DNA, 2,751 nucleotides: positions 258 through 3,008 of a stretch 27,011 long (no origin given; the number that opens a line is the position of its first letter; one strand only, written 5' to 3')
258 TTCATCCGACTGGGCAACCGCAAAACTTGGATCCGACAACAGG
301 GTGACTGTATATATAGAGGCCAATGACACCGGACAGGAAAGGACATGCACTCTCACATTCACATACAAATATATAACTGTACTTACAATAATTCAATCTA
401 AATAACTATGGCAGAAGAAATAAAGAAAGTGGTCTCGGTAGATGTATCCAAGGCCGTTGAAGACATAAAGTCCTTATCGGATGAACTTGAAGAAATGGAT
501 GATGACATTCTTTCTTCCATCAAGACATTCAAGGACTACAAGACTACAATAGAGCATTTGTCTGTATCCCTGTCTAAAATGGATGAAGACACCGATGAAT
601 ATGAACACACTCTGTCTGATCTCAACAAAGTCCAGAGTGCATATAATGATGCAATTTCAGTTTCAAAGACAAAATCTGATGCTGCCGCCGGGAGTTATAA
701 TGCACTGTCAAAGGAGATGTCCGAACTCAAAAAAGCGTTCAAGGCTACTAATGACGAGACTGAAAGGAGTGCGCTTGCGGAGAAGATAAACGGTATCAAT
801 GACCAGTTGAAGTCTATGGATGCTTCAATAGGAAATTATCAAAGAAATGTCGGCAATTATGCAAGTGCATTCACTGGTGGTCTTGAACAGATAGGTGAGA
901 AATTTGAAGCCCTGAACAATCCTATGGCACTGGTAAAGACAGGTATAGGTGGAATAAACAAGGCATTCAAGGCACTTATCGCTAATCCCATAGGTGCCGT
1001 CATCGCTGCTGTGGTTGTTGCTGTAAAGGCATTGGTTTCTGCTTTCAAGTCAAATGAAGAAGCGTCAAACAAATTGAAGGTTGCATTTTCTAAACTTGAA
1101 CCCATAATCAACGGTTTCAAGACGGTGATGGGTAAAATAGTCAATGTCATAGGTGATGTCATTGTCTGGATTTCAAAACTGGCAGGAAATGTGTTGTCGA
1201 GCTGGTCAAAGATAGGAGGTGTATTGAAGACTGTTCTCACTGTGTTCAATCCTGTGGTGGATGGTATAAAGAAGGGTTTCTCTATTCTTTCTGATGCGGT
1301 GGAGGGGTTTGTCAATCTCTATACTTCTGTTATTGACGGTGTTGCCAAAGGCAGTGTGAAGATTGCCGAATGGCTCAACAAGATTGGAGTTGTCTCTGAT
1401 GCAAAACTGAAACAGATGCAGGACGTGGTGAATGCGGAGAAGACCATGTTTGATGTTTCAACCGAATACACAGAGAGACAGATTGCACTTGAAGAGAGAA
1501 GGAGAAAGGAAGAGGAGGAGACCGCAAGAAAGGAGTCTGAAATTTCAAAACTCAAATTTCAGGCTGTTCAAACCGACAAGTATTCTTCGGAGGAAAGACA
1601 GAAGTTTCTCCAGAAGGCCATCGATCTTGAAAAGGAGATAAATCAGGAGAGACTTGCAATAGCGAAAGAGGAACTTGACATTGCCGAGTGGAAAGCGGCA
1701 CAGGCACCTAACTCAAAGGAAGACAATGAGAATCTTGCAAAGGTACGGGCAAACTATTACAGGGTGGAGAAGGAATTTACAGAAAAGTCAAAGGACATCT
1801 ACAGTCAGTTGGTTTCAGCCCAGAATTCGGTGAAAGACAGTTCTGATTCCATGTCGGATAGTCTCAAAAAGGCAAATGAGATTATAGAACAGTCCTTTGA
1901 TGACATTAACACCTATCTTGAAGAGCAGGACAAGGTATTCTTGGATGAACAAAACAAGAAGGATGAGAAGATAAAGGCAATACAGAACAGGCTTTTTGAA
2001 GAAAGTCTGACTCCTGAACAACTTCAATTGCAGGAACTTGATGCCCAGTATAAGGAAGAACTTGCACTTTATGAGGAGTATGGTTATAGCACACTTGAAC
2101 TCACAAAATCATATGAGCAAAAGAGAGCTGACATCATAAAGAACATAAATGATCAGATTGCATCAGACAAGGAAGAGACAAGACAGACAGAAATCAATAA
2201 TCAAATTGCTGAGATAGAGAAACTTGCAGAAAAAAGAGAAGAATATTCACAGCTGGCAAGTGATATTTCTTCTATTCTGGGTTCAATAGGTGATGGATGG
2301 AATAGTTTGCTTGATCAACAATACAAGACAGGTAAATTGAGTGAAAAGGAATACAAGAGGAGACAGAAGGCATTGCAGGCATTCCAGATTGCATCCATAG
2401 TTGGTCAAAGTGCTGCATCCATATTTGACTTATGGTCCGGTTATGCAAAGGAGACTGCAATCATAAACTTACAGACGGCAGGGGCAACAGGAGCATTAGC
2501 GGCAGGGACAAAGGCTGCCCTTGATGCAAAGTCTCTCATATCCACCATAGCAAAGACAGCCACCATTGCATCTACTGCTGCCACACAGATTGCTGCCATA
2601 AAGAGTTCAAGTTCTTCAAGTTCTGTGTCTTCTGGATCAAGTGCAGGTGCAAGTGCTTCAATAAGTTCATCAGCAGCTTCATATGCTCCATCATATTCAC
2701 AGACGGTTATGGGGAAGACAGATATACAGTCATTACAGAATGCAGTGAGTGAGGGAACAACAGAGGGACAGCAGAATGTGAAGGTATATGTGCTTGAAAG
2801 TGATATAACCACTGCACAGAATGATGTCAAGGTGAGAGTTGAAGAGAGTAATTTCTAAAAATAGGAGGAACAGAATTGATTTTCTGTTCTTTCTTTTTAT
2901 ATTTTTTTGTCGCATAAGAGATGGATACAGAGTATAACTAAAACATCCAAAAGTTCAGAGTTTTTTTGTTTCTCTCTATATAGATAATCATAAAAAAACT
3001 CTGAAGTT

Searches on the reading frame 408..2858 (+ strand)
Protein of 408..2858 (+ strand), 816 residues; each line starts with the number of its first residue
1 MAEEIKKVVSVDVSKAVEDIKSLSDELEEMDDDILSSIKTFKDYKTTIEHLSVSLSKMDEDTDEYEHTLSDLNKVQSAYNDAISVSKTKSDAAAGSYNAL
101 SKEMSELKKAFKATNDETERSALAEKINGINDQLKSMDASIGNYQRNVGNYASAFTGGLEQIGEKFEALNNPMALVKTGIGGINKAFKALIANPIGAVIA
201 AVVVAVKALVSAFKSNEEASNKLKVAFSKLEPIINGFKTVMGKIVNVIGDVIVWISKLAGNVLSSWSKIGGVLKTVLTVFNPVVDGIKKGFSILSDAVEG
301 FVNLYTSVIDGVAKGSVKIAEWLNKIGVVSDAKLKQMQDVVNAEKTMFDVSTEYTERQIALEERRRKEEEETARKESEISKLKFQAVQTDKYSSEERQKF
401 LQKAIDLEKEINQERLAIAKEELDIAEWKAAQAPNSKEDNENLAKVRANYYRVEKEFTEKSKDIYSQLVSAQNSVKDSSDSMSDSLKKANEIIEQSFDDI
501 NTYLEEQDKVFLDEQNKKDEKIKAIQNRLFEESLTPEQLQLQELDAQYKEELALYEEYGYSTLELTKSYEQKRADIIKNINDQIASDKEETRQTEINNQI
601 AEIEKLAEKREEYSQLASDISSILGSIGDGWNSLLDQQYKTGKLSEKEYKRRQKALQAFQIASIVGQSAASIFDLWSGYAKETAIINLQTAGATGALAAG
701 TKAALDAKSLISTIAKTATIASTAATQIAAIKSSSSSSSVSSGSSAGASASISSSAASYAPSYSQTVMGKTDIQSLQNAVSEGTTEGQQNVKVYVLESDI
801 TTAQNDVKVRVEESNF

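Call 11: search_protein_families(library=phrogs, proteins=[window:408-2858:+])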
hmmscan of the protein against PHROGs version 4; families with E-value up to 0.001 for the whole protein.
window:408-2858:+ (816 aa): 9 families
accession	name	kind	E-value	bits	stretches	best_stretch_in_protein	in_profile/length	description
phrog_991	-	tail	6e-13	48.3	1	91-504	533-972/1966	tail length tape measure protein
phrog_339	-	tail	1.6e-06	27.7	1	180-754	428-979/1123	tail length tape measure protein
phrog_1204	-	tail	1.1e-05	24.5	1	107-342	356-614/1483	tail protein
phrog_1272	-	tail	2.4e-05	23.2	1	176-348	633-816/1606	tail length tape measure protein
phrog_1538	-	tail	2.6e-05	24.1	0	66-177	226-343/811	tail length tape measure protein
phrog_167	-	tail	0.00011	21.1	0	15-174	142-293/1555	tail length tape measure protein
phrog_4372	-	tail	0.00026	19.5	1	167-357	386-571/1681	tail length tape measure protein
phrog_77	-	DNA, RNA and nucleotide metabolism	0.00045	19.8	1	12-141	645-755/967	SbcC-like subunit of palindrome specific endonuclease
phrog_4896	-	other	0.00079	20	1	2-171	123-290/291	glycerophosphoryl diester phosphodiesterase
